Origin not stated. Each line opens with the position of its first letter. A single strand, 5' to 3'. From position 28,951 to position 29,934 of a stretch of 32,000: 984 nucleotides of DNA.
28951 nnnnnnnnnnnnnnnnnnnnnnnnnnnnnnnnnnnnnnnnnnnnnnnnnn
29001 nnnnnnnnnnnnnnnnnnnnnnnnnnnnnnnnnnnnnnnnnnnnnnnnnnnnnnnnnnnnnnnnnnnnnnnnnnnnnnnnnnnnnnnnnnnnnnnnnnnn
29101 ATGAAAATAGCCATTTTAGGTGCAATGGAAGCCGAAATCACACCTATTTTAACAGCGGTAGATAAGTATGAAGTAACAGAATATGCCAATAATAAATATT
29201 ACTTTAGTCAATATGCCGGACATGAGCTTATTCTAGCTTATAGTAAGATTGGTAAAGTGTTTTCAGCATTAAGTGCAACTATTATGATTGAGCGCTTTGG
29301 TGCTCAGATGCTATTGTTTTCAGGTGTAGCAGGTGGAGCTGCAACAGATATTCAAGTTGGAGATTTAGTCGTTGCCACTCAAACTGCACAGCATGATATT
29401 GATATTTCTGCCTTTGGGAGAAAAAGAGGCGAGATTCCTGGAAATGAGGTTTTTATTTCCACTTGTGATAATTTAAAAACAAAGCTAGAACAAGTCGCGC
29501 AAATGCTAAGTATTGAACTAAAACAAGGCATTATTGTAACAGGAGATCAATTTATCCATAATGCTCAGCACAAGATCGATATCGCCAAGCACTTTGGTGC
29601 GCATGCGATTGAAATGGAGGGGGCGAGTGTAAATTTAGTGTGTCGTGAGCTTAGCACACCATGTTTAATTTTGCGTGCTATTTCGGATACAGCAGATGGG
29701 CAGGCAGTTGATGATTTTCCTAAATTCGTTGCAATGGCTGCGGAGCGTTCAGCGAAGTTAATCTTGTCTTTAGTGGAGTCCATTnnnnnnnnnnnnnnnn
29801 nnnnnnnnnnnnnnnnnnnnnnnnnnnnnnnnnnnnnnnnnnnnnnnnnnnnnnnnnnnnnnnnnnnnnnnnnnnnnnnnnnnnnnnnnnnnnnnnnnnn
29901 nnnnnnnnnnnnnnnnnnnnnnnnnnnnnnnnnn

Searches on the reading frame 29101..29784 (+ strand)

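Call 25: search_protein_families(library=pfam, proteins=[window:29101-29784:+], max_evalue=0.001)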
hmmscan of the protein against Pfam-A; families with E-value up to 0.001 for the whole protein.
window:29101-29784:+ (228 aa): 1 family
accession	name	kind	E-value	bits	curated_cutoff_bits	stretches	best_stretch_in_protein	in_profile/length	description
PF01048.26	PNP_UDP_1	-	3e-50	171.2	25.1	1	2-225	1-232/233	Phosphorylase superfamily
